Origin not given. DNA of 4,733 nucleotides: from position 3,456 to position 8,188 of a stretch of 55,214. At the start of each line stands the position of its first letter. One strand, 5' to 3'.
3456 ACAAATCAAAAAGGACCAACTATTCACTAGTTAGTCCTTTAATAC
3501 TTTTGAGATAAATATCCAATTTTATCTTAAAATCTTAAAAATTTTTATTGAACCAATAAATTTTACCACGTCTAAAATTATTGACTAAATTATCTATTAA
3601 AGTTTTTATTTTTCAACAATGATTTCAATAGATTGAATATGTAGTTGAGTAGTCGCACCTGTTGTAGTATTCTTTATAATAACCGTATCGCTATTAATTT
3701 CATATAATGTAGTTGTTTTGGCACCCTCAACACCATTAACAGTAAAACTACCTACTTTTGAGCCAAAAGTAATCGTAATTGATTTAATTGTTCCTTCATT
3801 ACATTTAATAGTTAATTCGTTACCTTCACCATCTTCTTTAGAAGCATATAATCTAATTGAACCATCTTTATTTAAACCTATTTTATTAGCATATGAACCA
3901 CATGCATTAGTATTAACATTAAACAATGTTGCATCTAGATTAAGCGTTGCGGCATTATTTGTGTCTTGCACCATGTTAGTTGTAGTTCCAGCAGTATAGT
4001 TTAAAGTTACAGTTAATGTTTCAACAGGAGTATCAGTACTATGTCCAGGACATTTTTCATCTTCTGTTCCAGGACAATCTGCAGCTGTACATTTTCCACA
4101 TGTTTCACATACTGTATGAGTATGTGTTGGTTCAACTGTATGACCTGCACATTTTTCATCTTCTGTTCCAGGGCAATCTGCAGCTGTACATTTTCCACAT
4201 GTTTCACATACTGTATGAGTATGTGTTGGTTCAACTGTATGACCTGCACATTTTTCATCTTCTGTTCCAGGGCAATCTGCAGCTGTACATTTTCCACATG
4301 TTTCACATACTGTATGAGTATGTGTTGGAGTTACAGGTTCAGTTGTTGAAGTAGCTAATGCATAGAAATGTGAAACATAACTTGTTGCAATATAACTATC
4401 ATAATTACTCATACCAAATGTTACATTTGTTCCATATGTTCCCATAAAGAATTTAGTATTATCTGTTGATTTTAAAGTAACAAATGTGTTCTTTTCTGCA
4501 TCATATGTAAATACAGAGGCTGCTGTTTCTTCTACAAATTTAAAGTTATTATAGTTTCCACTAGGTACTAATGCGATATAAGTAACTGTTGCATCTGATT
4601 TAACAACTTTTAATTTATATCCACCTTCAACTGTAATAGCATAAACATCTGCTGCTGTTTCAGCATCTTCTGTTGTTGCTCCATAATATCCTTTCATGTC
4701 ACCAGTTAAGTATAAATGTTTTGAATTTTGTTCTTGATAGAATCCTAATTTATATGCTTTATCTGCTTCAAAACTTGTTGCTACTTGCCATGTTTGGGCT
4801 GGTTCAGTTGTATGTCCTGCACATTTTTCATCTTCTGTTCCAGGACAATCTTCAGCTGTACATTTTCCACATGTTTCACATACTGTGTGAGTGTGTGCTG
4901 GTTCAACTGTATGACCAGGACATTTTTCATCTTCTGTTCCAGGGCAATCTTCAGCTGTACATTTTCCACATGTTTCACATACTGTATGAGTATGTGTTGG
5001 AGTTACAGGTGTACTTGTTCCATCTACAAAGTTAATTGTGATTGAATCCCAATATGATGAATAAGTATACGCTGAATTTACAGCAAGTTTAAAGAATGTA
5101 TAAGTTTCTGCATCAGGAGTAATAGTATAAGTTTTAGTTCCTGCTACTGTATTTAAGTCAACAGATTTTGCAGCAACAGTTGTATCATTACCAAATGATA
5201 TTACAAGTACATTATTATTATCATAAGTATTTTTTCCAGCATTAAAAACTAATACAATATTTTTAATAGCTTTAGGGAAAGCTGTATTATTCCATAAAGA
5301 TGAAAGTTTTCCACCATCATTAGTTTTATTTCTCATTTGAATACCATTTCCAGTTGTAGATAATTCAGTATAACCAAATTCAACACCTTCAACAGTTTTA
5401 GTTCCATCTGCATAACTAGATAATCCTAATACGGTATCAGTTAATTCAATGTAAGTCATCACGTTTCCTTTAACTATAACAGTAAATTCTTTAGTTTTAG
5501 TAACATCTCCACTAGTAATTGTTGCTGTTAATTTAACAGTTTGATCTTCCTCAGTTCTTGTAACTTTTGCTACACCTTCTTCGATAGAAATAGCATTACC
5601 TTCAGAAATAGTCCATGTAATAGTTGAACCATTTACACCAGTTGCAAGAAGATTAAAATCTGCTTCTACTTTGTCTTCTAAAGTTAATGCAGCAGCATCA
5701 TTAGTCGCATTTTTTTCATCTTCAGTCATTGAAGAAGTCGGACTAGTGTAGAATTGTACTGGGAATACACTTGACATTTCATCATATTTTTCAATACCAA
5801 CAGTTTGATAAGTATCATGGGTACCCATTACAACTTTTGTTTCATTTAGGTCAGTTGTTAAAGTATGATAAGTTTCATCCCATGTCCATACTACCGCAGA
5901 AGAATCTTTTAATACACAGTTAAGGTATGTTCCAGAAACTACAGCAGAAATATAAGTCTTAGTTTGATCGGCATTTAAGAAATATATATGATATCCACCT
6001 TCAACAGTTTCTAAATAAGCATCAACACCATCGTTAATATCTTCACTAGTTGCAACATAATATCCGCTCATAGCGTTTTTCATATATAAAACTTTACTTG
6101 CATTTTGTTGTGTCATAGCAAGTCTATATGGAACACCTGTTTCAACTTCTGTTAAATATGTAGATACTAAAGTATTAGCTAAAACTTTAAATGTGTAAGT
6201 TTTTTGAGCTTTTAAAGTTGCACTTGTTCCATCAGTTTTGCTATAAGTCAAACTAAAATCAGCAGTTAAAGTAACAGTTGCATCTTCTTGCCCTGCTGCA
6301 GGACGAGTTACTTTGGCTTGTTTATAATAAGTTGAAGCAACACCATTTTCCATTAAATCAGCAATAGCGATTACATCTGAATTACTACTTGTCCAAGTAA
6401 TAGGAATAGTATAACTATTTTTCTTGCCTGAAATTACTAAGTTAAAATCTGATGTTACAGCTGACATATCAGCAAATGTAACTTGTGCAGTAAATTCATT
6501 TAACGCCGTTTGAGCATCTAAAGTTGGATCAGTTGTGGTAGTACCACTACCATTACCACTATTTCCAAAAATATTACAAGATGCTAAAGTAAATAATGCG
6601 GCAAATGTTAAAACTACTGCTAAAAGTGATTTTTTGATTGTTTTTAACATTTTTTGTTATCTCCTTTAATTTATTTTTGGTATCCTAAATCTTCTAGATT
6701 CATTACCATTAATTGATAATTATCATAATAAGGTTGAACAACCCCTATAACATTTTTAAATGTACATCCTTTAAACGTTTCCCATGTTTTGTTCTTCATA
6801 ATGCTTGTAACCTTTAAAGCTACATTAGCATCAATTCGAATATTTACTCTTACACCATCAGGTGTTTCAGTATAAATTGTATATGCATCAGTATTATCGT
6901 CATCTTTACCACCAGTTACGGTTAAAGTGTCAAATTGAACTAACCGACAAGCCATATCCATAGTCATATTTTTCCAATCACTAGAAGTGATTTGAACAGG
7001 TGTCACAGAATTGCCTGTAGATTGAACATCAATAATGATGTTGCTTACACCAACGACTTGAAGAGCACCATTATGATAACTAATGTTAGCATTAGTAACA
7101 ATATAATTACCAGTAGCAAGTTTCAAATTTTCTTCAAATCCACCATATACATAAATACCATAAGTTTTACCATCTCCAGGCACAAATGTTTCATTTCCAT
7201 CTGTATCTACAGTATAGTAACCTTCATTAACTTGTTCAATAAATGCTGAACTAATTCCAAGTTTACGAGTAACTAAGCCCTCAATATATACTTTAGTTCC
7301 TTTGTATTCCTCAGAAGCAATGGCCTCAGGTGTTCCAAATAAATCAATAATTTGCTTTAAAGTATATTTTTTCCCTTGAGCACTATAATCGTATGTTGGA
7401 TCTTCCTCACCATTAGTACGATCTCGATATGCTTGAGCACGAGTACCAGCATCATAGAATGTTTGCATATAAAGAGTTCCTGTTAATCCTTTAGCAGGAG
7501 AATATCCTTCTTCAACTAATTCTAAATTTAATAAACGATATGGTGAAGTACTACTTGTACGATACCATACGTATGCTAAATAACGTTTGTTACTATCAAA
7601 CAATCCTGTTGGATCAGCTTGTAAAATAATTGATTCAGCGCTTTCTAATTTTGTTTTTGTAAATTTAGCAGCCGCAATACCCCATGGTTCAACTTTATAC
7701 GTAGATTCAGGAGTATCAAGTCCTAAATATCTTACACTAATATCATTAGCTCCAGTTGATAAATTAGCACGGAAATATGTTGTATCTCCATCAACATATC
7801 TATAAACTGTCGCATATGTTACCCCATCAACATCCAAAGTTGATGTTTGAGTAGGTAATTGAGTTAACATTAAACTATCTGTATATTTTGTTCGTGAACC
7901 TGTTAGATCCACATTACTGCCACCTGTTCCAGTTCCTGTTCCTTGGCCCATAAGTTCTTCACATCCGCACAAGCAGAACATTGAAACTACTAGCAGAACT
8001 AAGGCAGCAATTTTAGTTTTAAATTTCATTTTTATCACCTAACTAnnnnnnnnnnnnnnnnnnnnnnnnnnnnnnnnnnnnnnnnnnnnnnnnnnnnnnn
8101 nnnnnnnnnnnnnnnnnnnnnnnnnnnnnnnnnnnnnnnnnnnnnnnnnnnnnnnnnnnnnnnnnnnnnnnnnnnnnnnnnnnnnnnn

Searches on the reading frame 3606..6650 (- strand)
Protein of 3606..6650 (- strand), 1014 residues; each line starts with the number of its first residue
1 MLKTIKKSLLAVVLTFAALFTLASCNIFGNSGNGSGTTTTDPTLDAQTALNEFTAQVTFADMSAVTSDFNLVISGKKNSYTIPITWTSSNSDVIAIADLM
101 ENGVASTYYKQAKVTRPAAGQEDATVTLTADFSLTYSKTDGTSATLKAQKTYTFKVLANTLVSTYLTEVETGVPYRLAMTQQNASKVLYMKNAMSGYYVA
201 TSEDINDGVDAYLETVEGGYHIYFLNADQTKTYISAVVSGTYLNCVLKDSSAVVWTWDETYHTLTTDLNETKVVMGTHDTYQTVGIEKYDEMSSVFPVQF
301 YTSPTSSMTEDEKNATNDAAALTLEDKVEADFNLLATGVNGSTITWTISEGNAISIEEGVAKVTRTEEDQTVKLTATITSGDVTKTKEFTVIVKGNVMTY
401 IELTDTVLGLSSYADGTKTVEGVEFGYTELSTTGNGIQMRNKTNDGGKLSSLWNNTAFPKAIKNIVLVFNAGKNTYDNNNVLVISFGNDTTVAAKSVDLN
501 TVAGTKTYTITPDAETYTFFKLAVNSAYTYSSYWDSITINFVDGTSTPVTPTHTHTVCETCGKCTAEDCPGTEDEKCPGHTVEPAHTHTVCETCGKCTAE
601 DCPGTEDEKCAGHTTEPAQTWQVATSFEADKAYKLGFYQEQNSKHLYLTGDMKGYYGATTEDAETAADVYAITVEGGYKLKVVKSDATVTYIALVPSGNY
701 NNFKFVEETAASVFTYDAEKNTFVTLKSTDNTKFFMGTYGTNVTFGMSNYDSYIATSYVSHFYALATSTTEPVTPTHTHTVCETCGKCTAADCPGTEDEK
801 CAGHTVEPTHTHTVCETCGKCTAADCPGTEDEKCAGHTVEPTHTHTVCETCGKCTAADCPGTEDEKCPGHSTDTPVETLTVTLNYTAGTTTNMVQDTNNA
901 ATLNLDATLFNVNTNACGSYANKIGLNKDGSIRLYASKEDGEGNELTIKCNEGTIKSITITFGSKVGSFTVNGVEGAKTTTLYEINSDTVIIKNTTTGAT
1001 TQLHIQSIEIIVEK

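Call 57: search_protein_families(library=pfam, proteins=[window:3606-6650:-], max_evalue=0.00001)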
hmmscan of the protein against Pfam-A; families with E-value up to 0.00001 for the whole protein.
window:3606-6650:- (1014 aa): 1 family
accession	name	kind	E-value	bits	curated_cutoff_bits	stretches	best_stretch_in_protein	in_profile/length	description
PF20578.4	aBig_2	-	1.2e-23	83.2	27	2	317-394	3-87/89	Atrophied bacterial Ig domain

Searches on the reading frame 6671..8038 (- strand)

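Call 57: search_protein_families(library=pfam, proteins=[window:6671-8038:-], max_evalue=0.00001)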
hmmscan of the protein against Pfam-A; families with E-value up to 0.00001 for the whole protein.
window:6671-8038:- (455 aa): 1 family
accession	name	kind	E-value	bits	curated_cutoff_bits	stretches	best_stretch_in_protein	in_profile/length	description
PF00565.23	SNase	-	7.9e-10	39.6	21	1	102-183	2-77/107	Staphylococcal nuclease homologue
